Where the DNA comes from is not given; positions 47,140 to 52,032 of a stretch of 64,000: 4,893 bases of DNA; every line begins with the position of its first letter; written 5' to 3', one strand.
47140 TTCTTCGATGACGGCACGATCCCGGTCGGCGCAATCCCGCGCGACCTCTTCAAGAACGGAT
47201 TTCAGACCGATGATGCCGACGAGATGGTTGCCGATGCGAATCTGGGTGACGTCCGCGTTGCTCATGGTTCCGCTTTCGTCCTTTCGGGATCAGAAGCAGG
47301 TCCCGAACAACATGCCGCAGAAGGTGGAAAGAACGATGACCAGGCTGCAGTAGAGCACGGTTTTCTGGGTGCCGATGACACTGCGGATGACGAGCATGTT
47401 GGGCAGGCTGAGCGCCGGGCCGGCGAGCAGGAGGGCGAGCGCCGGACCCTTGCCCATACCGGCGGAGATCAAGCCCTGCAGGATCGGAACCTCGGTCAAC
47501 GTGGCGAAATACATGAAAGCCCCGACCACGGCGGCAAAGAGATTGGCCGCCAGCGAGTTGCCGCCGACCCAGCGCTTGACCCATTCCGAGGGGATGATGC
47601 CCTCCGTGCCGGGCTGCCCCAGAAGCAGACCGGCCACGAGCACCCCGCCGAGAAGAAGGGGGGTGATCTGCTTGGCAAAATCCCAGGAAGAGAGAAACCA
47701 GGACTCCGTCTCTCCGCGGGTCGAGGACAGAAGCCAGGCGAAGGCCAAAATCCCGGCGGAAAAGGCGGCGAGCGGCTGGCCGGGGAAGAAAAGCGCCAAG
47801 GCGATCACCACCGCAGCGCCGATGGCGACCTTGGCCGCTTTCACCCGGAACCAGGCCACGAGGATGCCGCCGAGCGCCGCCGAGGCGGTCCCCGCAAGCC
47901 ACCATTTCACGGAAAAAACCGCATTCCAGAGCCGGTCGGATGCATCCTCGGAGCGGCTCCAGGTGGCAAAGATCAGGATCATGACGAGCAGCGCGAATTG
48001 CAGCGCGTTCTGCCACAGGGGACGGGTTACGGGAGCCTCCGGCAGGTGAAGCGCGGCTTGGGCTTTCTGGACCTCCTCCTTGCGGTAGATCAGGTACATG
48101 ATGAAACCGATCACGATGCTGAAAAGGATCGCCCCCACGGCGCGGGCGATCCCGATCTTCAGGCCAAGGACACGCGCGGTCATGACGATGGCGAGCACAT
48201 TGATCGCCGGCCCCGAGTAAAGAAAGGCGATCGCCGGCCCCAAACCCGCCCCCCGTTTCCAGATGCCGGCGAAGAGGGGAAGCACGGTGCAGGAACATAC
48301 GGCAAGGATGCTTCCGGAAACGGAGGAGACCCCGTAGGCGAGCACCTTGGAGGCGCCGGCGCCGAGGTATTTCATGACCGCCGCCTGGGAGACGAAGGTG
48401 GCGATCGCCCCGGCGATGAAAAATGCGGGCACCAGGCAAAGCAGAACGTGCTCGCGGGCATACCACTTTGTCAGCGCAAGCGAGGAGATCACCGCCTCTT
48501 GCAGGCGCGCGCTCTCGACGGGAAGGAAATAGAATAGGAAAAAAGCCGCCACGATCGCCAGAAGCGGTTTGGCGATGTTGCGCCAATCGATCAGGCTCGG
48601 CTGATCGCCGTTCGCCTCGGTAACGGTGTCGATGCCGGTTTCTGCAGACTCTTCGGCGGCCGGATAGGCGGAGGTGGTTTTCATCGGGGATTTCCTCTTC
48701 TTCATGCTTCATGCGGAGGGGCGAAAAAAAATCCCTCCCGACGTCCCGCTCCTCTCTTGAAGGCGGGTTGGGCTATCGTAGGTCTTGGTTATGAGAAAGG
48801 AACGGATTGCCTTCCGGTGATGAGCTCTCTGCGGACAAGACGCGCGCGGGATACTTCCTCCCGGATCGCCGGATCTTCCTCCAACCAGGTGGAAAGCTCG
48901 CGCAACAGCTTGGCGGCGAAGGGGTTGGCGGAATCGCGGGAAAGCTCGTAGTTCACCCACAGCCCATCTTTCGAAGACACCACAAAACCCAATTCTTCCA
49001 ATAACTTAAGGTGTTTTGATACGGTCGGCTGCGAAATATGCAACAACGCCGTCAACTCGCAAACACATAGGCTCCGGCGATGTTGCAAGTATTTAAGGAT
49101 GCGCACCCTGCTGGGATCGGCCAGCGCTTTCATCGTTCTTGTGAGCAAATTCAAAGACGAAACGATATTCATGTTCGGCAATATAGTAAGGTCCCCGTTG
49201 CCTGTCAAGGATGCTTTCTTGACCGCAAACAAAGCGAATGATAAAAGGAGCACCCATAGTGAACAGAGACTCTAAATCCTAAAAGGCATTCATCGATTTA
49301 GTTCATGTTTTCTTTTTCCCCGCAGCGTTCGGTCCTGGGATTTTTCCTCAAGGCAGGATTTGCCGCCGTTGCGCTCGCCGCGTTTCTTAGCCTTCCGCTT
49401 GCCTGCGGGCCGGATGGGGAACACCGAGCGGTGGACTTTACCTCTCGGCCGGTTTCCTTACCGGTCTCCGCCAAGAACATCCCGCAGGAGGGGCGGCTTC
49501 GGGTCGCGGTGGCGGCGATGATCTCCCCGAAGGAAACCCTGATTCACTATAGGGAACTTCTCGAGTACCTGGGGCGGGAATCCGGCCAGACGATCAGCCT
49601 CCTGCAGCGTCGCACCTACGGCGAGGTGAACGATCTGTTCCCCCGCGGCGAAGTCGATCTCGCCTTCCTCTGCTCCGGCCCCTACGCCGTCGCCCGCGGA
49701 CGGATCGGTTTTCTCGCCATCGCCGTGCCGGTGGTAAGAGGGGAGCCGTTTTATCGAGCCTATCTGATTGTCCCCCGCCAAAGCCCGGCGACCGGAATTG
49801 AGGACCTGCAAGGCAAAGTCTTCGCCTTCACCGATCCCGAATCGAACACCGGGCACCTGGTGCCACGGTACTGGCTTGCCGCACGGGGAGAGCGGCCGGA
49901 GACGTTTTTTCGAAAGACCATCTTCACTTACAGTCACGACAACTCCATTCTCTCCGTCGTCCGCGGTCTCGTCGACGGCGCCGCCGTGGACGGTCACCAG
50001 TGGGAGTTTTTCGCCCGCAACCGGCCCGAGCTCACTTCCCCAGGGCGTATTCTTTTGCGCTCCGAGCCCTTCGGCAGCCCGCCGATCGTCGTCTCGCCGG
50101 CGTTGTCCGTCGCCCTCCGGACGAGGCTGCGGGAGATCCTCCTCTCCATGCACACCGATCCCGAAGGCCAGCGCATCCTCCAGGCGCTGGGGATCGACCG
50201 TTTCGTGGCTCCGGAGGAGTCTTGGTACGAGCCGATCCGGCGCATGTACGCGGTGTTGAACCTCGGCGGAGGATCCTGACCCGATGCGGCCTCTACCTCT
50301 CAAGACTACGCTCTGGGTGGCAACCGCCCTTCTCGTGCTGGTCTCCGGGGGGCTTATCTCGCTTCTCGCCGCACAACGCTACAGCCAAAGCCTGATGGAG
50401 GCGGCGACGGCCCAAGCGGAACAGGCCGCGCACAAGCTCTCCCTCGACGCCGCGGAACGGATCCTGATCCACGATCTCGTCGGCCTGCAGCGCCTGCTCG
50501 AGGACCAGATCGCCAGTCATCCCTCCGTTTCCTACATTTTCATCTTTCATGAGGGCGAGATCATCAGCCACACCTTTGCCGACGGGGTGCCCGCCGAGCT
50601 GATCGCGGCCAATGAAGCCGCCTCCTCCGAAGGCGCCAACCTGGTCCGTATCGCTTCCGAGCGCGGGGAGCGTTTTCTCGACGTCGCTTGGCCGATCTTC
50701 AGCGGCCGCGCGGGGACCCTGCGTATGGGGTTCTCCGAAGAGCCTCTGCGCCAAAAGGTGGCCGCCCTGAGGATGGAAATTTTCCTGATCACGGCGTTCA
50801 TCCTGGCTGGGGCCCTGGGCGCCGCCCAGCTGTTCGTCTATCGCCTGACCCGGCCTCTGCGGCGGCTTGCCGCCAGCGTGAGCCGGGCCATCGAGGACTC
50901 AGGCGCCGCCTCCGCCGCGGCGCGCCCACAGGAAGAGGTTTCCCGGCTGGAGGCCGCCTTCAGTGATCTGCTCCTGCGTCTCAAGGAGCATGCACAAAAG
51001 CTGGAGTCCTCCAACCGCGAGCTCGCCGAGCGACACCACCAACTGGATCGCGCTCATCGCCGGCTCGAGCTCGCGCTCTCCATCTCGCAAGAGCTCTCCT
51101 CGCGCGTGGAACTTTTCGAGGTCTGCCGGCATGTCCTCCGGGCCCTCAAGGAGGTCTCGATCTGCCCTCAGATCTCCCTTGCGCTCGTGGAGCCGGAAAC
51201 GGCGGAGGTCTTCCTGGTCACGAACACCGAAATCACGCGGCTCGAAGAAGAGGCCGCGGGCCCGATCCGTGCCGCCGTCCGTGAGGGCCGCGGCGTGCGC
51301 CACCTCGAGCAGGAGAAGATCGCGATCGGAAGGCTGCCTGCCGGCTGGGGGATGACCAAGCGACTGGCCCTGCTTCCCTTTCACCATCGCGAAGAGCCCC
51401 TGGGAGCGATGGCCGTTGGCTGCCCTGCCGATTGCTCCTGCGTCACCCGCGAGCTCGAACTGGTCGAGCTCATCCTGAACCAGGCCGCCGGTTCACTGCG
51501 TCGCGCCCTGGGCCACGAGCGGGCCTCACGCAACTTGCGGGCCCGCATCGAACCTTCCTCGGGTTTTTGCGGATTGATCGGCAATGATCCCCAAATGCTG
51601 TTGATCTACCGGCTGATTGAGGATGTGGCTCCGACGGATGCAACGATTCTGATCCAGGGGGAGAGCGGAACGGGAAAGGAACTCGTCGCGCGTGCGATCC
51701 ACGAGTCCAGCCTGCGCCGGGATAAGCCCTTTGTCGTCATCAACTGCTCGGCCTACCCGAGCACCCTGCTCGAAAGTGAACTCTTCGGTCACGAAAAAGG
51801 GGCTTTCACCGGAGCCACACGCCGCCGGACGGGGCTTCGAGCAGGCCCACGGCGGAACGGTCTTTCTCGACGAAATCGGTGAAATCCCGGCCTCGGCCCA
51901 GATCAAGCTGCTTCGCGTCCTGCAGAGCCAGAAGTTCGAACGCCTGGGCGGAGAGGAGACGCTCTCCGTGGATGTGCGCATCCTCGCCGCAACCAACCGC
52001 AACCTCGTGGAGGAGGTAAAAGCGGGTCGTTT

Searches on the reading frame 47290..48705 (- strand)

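Call 49: search_protein_families(library=pfam, proteins=[window:47290-48705:-], max_evalue=0.0001)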
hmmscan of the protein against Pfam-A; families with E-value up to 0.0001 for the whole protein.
window:47290-48705:- (471 aa): 1 family
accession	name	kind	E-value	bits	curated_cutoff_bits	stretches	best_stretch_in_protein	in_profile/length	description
PF03773.19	ArsP_1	-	1.9e-69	234.5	32.3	1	80-468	9-293/294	Predicted permease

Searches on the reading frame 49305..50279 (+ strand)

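Call 49: search_protein_families(library=pfam, proteins=[window:49305-50279:+], max_evalue=0.0001)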
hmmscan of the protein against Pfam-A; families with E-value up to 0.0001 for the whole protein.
window:49305-50279:+ (324 aa): 1 family
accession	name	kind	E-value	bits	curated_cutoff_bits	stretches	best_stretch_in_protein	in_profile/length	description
PF12974.12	Phosphonate-bd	-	8.4e-66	222.2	27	1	68-308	2-242/242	ABC transporter, phosphonate, periplasmic substrate-binding protein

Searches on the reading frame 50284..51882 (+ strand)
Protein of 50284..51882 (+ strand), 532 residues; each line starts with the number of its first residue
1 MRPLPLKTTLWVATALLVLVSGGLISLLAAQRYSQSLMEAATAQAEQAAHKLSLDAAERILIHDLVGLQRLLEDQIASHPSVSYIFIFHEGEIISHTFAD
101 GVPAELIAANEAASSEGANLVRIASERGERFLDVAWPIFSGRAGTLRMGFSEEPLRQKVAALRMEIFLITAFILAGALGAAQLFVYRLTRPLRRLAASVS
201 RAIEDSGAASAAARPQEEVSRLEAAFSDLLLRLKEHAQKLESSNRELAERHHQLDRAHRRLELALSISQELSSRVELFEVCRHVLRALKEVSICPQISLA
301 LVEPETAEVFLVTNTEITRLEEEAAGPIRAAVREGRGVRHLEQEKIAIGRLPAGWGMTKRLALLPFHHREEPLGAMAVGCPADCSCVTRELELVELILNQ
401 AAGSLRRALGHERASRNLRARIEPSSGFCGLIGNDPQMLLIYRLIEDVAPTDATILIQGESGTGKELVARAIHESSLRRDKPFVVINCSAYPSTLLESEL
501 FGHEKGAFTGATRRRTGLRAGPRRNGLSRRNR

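Call 46: find_encoding_contigs(protein=window:50284-51882:+, flank=10000, max_places=1)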
Protein window:50284-51882:+ (532 aa): no gene with exactly this product is on record in the collection.

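Call 49: search_protein_families(library=pfam, proteins=[window:50284-51882:+], max_evalue=0.0001)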
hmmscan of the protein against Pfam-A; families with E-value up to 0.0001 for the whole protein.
window:50284-51882:+ (532 aa): 4 families
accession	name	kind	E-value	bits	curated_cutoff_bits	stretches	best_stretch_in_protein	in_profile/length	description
PF00158.32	Sigma54_activat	-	6.8e-33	114.2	20.2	1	431-518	1-88/168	Sigma-54 interaction domain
PF14532.12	Sigma54_activ_2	-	4.5e-08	33.9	25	1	432-498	1-67/138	Sigma-54 interaction domain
PF17203.10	sCache_3_2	-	6.7e-08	33.1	28.4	1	35-163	4-139/140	Single cache domain 3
PF13185.12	GAF_2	-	1.3e-05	25.9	28.6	1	279-402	6-132/136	GAF domain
